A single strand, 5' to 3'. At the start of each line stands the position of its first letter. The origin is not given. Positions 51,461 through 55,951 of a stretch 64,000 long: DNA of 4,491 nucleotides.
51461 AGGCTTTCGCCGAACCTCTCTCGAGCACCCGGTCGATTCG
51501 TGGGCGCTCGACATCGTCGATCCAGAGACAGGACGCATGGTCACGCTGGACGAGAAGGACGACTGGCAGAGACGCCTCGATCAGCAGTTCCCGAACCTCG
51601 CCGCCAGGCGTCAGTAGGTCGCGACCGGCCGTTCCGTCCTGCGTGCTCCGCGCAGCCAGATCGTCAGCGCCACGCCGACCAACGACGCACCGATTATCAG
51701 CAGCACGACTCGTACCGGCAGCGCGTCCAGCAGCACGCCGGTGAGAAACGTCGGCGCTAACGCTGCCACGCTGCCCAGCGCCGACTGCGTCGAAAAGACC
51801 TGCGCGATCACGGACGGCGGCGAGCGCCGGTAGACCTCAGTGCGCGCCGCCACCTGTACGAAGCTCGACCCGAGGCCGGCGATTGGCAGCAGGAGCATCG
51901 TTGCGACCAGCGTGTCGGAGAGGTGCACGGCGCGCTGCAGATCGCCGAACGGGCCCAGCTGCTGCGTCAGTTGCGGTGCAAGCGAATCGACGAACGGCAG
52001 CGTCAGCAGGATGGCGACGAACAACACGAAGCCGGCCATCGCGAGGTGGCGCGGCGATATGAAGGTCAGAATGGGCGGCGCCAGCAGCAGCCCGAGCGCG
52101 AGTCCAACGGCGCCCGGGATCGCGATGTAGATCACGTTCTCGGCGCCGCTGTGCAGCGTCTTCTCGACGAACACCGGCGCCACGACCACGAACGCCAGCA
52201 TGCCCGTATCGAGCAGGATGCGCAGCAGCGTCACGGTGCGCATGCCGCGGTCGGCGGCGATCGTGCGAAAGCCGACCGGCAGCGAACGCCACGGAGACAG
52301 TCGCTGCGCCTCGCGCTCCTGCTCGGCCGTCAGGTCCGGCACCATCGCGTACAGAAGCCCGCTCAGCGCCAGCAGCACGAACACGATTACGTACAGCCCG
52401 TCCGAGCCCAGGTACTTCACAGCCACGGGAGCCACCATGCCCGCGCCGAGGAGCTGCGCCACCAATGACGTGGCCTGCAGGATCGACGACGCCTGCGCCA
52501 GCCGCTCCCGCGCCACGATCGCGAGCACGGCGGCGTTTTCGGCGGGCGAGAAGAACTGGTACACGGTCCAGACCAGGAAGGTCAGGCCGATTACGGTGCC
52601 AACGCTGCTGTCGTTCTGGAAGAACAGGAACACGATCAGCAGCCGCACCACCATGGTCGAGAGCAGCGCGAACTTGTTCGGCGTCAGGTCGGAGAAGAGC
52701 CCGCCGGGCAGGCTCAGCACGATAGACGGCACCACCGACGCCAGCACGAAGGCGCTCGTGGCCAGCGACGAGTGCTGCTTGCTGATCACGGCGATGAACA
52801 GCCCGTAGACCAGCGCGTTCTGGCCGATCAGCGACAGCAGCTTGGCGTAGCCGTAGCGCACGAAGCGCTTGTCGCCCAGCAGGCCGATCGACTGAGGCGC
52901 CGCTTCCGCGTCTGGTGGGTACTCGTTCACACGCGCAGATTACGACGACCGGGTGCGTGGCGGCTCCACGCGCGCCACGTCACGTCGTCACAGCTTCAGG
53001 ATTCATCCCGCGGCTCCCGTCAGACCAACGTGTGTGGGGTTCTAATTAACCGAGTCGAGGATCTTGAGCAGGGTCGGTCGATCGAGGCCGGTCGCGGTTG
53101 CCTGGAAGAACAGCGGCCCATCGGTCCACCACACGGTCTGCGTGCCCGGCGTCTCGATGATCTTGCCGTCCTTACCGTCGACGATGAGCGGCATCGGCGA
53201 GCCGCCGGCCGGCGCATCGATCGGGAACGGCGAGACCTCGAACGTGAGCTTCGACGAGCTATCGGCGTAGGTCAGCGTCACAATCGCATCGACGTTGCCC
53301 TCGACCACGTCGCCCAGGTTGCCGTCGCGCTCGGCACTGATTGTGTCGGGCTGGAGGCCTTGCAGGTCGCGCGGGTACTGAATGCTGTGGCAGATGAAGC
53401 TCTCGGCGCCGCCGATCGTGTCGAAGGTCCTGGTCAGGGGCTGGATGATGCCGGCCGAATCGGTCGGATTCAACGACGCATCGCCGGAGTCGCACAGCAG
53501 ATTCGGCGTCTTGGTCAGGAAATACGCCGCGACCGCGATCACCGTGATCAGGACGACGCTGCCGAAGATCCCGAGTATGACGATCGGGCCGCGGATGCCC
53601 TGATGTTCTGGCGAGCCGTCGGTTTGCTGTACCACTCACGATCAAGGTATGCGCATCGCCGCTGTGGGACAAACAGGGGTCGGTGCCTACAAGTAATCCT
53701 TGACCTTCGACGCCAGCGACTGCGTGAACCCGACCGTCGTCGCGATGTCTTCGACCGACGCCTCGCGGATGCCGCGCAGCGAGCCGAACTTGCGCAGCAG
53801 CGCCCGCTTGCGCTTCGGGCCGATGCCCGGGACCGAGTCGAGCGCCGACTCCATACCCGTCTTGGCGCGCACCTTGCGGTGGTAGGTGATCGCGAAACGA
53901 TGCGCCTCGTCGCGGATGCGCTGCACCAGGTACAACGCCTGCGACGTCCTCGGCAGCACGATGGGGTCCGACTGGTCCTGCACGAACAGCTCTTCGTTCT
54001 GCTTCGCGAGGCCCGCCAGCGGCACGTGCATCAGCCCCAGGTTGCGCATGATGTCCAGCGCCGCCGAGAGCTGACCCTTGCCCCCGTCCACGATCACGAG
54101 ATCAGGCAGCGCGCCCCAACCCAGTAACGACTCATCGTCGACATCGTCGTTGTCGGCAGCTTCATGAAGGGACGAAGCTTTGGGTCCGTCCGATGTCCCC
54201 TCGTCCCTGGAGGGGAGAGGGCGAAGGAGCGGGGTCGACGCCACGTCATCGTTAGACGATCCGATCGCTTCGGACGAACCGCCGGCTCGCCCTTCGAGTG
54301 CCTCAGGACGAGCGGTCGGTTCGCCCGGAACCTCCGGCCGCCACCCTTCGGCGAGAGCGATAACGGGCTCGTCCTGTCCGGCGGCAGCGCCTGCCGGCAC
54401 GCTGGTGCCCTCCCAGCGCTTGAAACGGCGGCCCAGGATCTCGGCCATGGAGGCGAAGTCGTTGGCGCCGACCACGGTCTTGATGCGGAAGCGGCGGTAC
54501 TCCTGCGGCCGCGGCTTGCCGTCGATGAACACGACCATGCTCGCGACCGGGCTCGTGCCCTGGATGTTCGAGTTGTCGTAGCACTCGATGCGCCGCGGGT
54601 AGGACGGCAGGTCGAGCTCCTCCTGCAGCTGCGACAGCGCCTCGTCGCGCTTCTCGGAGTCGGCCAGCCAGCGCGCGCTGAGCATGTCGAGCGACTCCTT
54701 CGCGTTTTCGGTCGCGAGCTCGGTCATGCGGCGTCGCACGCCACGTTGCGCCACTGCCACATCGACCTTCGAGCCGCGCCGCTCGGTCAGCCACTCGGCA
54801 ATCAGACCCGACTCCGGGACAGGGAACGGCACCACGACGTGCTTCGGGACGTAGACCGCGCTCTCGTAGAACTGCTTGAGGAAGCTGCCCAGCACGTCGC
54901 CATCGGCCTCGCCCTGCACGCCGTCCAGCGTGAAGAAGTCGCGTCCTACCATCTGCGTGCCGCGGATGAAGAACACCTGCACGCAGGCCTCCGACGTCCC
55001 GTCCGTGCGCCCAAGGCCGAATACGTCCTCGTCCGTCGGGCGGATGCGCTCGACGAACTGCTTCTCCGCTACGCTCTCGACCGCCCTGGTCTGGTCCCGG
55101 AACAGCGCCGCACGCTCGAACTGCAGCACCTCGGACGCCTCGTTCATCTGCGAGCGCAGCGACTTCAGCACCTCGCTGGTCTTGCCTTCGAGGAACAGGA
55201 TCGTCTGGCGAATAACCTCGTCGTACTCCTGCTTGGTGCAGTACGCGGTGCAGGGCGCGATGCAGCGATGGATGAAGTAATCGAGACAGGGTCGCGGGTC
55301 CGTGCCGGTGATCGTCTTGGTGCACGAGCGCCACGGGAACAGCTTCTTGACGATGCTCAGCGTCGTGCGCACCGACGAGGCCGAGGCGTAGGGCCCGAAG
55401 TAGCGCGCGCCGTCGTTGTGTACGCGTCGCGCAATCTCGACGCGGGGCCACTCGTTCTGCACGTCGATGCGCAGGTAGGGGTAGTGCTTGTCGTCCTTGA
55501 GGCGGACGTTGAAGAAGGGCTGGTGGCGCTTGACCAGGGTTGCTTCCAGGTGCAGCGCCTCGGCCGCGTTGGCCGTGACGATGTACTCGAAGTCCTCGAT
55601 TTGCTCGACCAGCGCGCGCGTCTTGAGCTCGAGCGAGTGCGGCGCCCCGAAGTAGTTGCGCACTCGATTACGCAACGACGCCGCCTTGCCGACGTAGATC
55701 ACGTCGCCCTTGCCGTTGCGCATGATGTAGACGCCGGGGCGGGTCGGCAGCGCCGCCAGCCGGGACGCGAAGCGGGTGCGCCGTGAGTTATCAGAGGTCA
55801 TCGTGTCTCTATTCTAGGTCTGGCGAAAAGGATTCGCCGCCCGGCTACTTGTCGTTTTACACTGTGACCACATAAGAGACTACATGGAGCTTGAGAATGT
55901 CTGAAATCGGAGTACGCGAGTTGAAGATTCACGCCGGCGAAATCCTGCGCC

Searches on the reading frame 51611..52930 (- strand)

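Call 47: search_protein_families(library=pfam, proteins=[window:51611-52930:-])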
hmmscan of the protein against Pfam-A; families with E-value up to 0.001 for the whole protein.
window:51611-52930:- (439 aa): 1 family
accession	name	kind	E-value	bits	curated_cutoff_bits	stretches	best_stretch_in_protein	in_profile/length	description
PF07690.21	MFS_1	-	1.4e-15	57.5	33.4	1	48-316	22-290/347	Major Facilitator Superfamily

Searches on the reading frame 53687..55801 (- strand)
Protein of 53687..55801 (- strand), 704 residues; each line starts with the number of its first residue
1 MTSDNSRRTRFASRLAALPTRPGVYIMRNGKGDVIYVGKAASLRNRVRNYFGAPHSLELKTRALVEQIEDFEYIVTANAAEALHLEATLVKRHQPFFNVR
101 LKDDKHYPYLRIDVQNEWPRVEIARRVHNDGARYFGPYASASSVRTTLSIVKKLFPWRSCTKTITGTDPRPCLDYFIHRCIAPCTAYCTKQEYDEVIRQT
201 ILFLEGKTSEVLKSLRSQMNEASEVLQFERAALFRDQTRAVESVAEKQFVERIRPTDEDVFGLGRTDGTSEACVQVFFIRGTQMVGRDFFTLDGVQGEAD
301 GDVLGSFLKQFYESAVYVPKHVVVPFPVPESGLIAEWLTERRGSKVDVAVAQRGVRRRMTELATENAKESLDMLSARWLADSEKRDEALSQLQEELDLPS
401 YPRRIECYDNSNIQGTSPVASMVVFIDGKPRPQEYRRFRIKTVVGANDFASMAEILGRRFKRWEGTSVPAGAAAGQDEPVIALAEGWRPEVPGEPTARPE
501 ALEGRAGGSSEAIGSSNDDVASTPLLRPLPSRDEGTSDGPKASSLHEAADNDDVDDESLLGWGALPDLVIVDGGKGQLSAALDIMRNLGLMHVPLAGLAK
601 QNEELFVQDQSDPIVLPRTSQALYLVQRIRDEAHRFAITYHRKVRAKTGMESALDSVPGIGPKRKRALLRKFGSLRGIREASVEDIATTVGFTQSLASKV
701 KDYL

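Call 47: search_protein_families(library=pfam, proteins=[window:53687-55801:-])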
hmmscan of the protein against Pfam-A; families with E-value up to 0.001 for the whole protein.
window:53687-55801:- (704 aa): 6 families
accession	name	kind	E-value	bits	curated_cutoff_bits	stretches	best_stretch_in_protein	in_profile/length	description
PF08459.17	UvrC_RNaseH_dom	-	2.6e-53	180.6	22.3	1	393-638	1-159/159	UvrC RNAse H endonuclease domain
PF22920.2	UvrC_RNaseH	-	4.9e-33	113.9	24.3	1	257-372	1-114/116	UvrC Ribonuclease H-like domain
PF02151.25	UVR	-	7.5e-10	38.7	21.5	1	210-242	2-34/36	UvrB/uvrC motif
PF14520.12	HHH_5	-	8.4e-10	39.4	27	1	653-702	3-53/57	Helix-hairpin-helix domain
PF01541.30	GIY-YIG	-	2.3e-06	28.2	22.6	1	22-95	2-74/78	GIY-YIG catalytic domain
PF12826.13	HHH_2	-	0.00091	19.8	27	0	656-704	7-55/64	Helix-hairpin-helix motif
